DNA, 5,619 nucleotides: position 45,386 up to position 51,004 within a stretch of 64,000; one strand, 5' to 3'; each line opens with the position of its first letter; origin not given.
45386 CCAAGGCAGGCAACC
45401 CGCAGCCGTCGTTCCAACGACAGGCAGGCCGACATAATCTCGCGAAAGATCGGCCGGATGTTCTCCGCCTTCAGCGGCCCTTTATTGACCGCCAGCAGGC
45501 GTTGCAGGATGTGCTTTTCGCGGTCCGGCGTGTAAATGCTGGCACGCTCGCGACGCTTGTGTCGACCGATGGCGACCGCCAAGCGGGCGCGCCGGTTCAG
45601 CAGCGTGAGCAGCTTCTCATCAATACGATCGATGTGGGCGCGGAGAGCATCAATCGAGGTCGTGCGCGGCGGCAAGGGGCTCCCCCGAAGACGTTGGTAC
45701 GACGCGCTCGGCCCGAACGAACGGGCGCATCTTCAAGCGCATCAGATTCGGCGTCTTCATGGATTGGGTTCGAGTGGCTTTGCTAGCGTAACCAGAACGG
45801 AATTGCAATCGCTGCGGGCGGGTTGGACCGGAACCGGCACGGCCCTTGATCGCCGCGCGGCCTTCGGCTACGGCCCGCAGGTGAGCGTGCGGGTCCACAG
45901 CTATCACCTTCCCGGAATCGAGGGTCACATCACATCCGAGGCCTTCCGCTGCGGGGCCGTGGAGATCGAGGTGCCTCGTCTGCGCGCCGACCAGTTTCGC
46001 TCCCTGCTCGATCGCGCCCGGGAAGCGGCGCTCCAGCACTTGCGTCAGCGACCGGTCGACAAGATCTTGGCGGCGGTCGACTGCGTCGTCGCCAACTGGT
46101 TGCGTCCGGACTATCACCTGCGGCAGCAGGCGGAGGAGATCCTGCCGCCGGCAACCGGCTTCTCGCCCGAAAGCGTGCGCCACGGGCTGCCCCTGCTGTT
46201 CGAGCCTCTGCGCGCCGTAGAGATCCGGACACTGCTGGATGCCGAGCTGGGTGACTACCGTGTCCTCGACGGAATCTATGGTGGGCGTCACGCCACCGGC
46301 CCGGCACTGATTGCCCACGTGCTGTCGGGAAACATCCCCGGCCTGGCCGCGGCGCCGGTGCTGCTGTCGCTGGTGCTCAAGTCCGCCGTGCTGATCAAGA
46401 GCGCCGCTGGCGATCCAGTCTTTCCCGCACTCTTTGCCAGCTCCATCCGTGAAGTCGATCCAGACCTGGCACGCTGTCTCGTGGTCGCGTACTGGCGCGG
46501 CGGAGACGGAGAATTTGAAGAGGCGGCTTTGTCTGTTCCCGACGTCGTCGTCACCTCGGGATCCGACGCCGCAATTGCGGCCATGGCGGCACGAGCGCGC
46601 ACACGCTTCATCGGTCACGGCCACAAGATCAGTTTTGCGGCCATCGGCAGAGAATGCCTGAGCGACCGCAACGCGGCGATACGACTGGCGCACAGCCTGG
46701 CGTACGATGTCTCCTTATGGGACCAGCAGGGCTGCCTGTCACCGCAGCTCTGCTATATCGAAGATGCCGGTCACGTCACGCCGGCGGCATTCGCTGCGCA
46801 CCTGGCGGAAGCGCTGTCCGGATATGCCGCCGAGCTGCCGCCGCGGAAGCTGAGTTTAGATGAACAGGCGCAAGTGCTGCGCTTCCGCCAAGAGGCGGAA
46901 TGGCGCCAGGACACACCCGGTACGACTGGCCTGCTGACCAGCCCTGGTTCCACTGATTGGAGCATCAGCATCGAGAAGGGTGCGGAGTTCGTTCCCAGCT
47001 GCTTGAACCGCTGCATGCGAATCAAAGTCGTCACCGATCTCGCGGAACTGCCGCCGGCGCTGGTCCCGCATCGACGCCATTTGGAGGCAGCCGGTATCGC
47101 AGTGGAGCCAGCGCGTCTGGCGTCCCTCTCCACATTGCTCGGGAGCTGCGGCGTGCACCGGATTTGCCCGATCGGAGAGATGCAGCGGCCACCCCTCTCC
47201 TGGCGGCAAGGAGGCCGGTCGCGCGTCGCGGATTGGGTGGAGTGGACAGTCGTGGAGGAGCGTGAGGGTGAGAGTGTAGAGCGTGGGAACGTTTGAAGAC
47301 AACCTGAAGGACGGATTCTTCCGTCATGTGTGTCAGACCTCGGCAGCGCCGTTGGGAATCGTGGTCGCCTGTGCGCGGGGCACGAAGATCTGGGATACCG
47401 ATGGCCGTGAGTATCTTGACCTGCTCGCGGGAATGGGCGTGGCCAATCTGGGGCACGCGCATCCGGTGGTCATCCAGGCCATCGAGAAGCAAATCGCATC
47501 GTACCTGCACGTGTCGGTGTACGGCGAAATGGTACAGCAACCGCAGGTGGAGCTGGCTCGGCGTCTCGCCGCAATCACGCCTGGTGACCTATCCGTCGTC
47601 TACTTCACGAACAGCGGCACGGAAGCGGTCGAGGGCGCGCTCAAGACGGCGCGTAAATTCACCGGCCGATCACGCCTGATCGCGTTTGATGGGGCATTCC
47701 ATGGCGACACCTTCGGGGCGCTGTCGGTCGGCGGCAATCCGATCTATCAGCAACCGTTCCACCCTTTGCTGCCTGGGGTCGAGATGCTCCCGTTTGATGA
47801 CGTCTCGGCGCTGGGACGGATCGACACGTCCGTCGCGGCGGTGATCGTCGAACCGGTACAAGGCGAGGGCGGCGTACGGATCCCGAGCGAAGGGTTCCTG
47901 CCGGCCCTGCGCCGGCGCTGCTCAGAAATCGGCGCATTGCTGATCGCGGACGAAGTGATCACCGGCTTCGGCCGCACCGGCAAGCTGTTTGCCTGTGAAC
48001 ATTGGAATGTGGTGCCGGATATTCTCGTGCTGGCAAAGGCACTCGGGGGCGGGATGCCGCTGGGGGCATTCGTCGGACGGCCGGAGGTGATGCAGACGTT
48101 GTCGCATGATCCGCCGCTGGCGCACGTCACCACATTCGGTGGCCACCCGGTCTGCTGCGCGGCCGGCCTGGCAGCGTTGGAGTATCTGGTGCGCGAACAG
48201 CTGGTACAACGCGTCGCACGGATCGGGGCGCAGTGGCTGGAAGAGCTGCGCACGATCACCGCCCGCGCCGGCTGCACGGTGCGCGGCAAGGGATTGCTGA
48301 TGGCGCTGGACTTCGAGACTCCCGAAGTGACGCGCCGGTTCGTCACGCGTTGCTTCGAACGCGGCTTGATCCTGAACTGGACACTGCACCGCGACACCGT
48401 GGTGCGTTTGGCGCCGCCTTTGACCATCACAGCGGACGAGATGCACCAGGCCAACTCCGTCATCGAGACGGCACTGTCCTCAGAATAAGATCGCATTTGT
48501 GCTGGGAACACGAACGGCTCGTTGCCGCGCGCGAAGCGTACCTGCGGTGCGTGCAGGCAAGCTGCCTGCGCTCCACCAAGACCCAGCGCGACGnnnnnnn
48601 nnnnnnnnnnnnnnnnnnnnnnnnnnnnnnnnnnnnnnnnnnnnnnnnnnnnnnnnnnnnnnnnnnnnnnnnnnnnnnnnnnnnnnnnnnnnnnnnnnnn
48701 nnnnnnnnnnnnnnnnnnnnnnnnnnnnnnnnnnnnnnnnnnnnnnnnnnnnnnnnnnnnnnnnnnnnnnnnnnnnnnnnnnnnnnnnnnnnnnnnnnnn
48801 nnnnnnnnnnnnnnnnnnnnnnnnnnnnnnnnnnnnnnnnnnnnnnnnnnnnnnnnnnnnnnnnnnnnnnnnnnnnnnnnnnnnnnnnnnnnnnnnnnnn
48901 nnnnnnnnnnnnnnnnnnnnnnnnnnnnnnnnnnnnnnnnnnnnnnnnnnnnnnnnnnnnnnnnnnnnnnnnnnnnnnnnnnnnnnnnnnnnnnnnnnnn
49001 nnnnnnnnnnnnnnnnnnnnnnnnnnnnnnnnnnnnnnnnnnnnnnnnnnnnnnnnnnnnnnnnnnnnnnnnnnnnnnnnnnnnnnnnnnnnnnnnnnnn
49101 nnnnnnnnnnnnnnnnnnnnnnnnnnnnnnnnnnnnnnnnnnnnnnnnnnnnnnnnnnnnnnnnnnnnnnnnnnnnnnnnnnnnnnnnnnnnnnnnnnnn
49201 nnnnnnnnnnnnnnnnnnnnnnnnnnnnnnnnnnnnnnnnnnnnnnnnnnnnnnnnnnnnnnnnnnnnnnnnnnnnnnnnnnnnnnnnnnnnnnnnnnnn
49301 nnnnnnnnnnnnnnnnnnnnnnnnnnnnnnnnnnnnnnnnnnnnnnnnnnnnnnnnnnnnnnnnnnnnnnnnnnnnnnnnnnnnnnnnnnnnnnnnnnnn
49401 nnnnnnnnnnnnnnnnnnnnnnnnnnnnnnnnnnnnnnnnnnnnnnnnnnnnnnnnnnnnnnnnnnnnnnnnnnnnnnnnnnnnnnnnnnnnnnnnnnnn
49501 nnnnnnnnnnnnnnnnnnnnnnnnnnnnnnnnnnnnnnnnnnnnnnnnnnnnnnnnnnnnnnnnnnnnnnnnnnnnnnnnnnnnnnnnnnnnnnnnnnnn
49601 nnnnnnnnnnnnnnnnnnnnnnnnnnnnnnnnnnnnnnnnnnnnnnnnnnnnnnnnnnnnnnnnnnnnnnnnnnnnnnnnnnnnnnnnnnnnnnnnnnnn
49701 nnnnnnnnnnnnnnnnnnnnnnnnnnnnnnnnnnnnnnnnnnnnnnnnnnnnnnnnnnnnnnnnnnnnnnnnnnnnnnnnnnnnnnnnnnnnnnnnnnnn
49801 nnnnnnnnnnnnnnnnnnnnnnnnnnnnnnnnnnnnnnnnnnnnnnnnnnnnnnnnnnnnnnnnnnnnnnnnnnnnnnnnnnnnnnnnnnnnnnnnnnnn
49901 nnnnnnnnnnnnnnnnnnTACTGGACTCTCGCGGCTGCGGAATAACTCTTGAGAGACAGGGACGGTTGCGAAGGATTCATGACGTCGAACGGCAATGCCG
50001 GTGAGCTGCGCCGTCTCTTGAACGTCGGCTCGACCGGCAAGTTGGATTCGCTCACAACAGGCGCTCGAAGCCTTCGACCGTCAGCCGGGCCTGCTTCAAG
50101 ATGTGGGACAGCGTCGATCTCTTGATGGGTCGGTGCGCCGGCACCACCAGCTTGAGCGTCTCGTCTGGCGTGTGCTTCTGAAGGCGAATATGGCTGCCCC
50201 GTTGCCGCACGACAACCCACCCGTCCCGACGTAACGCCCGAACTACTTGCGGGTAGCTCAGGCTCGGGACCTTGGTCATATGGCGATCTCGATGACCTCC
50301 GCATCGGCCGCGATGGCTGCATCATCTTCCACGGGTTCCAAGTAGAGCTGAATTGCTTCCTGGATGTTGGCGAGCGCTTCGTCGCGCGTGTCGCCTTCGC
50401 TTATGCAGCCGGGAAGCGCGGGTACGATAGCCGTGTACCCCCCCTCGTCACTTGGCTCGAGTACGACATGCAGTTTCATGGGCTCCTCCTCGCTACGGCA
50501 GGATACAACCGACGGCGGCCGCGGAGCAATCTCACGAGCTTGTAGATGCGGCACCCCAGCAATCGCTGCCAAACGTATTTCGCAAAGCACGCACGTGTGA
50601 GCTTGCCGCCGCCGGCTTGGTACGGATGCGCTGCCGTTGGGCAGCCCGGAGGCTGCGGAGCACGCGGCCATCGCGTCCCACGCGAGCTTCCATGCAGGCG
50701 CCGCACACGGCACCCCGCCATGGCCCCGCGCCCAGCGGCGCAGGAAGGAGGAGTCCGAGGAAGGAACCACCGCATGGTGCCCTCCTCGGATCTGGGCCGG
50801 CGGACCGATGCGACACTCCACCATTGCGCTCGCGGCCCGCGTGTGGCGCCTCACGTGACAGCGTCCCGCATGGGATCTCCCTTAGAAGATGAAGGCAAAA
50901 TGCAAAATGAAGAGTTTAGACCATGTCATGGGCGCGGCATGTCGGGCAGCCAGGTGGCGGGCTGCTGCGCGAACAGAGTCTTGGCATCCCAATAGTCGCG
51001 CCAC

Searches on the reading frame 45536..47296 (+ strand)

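Call 85: search_protein_families(library=pfam, proteins=[window:45536-47296:+], max_evalue=0.00001)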
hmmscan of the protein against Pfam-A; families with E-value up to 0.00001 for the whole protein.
window:45536-47296:+ (586 aa): 1 family
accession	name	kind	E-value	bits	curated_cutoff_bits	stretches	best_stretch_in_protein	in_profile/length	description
PF05893.19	LuxC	-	2.9e-68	231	21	1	171-551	3-382/401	Acyl-CoA reductase (LuxC)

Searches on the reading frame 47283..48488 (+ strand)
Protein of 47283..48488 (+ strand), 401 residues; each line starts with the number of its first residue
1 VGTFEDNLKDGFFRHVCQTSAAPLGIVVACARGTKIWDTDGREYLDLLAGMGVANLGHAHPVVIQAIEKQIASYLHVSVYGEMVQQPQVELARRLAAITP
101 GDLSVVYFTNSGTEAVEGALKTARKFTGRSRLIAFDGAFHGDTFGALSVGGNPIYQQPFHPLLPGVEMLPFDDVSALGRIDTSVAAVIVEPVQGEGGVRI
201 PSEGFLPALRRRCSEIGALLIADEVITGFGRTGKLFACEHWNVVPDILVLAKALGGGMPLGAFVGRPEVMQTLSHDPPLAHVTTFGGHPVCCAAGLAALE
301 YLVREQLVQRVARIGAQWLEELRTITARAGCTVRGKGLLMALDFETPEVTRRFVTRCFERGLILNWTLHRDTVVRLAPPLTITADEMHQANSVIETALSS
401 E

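Call 85: search_protein_families(library=pfam, proteins=[window:47283-48488:+], max_evalue=0.00001)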
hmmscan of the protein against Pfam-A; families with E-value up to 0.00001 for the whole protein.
window:47283-48488:+ (401 aa): 1 family
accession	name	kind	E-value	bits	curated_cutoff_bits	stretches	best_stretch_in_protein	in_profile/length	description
PF00202.27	Aminotran_3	-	1e-110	370.7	30.5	1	23-398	8-403/403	Aminotransferase class-III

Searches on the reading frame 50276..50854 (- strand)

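Call 85: search_protein_families(library=pfam, proteins=[window:50276-50854:-], max_evalue=0.00001)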
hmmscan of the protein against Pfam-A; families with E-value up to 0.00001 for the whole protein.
window:50276-50854:- (192 aa): 1 family
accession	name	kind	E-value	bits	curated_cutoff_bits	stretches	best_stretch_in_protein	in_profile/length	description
PF15919.11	HicB_lk_antitox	-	3.2e-11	43.9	27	1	130-184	3-58/123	HicB_like antitoxin of bacterial toxin-antitoxin system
